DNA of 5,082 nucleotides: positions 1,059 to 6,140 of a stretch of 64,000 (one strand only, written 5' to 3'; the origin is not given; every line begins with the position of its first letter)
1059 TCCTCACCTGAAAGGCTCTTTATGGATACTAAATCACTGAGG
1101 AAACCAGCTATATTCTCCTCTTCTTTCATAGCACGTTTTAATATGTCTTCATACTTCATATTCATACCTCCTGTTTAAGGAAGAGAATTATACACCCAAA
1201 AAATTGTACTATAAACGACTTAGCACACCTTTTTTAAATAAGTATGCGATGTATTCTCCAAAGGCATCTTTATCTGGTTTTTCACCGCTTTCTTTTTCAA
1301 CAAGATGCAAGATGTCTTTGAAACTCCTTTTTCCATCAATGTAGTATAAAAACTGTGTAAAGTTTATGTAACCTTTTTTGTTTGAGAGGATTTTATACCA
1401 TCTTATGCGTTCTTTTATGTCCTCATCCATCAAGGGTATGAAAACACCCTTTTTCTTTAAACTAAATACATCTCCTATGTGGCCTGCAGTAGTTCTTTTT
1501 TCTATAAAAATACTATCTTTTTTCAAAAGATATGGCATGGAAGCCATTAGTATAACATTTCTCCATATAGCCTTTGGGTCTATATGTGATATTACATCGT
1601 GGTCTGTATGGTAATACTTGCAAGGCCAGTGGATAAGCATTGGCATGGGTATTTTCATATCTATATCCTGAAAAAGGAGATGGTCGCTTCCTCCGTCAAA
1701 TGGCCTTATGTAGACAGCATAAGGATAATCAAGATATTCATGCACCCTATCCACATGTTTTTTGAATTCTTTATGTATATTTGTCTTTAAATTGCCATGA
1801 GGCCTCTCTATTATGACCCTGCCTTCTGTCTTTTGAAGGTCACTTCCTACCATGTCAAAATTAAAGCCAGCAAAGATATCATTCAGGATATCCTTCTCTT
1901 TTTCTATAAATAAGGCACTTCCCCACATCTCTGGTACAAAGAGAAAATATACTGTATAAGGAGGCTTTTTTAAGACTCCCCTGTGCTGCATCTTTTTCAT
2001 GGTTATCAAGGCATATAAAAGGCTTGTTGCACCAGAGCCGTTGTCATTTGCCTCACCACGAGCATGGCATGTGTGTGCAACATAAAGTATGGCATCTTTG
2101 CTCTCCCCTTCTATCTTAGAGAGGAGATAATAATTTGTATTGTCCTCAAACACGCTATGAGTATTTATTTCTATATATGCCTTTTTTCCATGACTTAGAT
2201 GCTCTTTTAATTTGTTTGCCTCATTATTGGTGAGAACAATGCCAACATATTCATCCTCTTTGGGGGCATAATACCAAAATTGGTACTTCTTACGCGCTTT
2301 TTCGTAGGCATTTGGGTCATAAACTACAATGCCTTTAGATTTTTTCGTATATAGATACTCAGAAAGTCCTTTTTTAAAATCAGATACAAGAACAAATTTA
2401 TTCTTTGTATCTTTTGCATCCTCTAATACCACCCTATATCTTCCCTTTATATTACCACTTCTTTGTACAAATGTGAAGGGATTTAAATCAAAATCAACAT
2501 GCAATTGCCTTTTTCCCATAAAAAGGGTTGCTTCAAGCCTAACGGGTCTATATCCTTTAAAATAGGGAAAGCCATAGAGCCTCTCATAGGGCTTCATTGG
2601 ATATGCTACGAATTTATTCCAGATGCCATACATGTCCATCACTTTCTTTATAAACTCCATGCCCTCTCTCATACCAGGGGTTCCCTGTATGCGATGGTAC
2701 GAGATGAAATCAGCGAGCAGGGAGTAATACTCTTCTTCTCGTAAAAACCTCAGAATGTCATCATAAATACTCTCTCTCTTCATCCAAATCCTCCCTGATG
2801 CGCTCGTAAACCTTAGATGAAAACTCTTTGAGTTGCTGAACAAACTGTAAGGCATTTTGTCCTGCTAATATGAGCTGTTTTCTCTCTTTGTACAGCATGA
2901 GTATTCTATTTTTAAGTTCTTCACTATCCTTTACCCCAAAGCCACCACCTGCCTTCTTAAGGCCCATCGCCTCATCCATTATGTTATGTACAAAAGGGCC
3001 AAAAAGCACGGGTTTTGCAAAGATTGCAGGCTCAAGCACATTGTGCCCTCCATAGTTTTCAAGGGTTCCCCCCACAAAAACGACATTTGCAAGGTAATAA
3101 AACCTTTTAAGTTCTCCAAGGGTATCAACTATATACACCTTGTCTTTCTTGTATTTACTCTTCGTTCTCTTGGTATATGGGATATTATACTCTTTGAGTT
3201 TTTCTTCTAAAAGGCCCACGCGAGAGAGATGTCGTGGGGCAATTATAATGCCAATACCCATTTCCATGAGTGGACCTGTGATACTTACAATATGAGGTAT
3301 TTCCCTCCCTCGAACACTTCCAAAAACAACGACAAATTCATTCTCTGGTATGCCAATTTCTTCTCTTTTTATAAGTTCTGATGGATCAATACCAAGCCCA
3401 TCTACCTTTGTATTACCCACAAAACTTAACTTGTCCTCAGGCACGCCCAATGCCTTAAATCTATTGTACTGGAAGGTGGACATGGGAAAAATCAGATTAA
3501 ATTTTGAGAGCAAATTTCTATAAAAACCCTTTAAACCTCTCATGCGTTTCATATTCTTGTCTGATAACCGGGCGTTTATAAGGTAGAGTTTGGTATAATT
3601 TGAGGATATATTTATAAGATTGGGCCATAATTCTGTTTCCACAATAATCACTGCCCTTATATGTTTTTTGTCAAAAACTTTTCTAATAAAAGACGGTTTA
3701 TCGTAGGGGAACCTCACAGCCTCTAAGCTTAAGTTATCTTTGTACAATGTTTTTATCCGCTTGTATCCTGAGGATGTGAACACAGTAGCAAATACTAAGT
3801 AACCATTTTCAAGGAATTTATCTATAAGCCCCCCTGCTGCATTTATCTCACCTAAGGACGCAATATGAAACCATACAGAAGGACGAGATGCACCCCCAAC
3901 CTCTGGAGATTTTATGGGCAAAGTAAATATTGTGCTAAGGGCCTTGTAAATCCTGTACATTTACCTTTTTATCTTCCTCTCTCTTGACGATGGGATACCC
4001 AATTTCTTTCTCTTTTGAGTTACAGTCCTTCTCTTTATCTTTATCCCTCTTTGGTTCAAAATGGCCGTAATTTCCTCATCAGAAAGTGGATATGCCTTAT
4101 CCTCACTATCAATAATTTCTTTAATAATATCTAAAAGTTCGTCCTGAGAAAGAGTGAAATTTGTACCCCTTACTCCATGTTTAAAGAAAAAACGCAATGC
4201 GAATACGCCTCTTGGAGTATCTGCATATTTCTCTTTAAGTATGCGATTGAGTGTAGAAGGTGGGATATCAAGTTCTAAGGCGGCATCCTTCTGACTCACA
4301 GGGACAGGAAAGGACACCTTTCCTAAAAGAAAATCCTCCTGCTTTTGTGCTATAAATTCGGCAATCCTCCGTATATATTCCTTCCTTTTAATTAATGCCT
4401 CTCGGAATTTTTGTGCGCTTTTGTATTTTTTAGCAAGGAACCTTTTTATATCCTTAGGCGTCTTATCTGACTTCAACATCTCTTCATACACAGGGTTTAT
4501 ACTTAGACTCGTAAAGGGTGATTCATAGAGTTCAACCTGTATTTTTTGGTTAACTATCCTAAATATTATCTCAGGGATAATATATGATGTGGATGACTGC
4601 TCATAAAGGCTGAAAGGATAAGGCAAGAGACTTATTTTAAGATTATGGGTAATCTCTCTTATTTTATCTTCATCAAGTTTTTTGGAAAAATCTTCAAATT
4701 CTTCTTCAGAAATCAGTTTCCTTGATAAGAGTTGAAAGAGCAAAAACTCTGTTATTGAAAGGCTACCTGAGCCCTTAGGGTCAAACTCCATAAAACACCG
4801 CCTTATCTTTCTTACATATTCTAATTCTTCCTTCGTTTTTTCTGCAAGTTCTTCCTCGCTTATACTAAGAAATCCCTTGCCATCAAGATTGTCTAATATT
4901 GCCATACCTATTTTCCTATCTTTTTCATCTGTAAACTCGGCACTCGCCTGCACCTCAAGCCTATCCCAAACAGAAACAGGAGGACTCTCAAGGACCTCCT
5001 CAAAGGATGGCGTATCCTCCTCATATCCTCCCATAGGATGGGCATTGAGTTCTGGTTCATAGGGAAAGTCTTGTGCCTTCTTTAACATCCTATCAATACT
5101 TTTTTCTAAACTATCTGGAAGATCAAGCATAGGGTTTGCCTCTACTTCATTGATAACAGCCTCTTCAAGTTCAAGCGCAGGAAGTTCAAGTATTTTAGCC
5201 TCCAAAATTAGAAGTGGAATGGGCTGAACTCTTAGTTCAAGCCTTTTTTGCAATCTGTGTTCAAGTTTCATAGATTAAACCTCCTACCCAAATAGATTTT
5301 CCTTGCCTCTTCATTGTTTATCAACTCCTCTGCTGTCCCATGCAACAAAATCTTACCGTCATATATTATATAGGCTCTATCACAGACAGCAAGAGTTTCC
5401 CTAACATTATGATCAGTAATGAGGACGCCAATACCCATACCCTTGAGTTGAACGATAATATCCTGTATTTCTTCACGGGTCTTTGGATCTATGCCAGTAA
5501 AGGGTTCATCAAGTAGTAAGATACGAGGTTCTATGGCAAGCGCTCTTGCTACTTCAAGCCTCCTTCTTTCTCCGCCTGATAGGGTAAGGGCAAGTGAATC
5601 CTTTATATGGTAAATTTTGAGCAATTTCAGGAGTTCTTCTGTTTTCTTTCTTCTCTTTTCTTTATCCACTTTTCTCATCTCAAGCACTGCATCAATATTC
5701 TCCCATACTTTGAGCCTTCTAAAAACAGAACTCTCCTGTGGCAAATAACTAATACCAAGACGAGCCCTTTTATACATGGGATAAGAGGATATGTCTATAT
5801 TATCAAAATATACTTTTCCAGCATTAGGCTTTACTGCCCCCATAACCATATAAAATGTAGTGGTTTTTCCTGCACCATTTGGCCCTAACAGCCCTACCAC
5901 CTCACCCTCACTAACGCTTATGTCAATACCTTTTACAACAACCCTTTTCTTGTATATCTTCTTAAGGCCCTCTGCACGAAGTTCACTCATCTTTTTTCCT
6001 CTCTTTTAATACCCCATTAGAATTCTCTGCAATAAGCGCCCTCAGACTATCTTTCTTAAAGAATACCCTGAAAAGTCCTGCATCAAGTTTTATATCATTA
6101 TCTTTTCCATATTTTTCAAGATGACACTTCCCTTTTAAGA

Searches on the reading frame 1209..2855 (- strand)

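Call 65: search_protein_families(library=pfam, proteins=[window:1209-2855:-], max_evalue=0.00001)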
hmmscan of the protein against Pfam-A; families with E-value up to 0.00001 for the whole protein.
window:1209-2855:- (548 aa): 2 families
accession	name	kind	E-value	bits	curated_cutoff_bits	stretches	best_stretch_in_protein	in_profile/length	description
PF04389.22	Peptidase_M28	-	3.2e-14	53.5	21.3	1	247-437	5-189/193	Peptidase family M28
PF16254.10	DUF4910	-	1.8e-13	50.4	26.6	1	248-441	63-241/247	Domain of unknown function (DUF4910)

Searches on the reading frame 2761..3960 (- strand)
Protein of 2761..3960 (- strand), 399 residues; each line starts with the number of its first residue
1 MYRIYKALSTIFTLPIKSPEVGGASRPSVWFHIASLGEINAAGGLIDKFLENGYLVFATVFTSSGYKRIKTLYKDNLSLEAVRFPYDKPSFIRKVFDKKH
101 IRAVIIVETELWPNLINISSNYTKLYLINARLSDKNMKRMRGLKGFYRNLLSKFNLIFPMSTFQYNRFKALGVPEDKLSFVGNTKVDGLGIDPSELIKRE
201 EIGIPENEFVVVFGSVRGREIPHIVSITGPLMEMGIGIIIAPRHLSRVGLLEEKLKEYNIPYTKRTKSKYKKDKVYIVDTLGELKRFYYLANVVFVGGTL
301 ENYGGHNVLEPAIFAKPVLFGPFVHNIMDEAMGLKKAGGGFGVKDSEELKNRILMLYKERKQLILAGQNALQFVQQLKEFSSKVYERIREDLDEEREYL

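Call 65: search_protein_families(library=pfam, proteins=[window:2761-3960:-], max_evalue=0.00001)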
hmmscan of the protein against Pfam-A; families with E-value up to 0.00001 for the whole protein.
window:2761-3960:- (399 aa): 1 family
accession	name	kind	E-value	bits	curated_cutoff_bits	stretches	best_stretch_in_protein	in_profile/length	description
PF04413.22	Glycos_transf_N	-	4e-42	144.2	23.9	1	25-187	15-178/179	3-Deoxy-D-manno-octulosonic-acid transferase (kdotransferase)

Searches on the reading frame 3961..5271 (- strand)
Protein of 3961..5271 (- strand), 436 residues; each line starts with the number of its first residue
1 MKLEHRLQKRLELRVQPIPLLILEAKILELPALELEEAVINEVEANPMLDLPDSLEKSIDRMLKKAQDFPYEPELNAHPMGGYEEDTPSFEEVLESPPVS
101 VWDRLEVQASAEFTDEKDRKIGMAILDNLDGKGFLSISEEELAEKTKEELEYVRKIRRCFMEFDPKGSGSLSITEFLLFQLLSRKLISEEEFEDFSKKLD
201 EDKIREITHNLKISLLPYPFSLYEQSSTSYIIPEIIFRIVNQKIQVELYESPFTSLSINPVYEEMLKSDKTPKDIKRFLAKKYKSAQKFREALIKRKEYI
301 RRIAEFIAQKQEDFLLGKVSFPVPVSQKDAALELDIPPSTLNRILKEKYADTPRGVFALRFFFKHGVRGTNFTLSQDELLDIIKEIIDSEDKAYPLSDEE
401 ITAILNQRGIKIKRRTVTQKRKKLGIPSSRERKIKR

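Call 65: search_protein_families(library=pfam, proteins=[window:3961-5271:-], max_evalue=0.00001)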
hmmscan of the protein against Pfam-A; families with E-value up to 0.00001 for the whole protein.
window:3961-5271:- (436 aa): 3 families
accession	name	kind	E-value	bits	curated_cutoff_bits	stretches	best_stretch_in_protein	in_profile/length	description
PF04552.19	Sigma54_DBD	-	1.5e-38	132.5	22.8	1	277-433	2-159/160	Sigma-54, DNA binding domain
PF04963.19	Sigma54_CBD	-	4.5e-25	88.9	22.9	1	98-262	9-185/185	Sigma-54 factor, core binding domain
PF13499.12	EF-hand_7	-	2.3e-08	34.7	30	1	155-203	3-53/67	EF-hand domain pair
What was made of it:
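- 3961..5271 (-): rpoN (sigma-54), the factor required by the promoter and the bEBP. Sigma54_CBD 88.9 bits and Sigma54_DBD 132.5 bits (call 65).
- On Bacterial enhancer-binding proteins (sigma-54 activators): rpoN at 3961-5271(-): Sigma54_CBD and Sigma54_DBD (call 65).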

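Call 98: search_protein_families(library=ncbifam, proteins=[window:3961-5268:-], max_evalue=0.00001)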
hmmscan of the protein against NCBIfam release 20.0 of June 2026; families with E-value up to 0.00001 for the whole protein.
window:3961-5268:- (435 aa): 7 families
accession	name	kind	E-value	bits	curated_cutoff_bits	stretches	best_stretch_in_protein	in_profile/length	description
TIGR02395.1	rpoN_sigma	equivalog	1.2e-76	258.5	277.35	1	18-432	9-434/434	RNA polymerase factor sigma-54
NF004595.0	PRK05932.1-2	equivalog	7.5e-58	196.6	513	1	6-432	5-481/484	RNA polymerase factor sigma-54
NF004596.0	PRK05932.1-3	subfamily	5.7e-51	174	499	1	85-433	141-506/515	RNA polymerase factor sigma-54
NF009118.0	PRK12469.1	subfamily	2.6e-49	168.4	396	1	63-432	87-479/483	RNA polymerase factor sigma-54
NF004602.0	PRK05932.2-4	equivalog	1.5e-47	162.4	506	1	27-432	26-409/416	RNA polymerase factor sigma-54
NF004598.0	PRK05932.1-5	equivalog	8.3e-47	160.1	621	1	92-432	140-502/504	RNA polymerase factor sigma-54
NF004597.0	PRK05932.1-4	equivalog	2e-40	138.7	817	1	196-432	239-474/477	RNA polymerase factor sigma-54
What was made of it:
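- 3961..5271 (-): TIGR02395 258.5 bits over its full length, just below its cutoff of 277 (call 98).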

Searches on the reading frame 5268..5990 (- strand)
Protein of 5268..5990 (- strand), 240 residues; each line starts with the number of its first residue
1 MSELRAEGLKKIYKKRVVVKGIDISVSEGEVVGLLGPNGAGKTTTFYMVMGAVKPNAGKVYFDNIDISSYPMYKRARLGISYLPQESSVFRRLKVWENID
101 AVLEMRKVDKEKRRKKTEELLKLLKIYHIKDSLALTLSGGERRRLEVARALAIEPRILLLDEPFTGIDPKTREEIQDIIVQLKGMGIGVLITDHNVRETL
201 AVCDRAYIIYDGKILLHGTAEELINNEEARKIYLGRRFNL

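Call 65: search_protein_families(library=pfam, proteins=[window:5268-5990:-], max_evalue=0.00001)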
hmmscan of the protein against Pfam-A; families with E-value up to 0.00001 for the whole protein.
window:5268-5990:- (240 aa): 2 families
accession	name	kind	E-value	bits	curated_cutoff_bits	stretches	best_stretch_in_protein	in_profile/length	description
PF00005.33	ABC_tran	-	9.7e-35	120.6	25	1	20-164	2-136/137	ABC transporter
PF13304.12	AAA_21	-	4.6e-06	27.3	27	0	138-195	239-299/304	AAA domain, putative AbiEii toxin, Type IV TA system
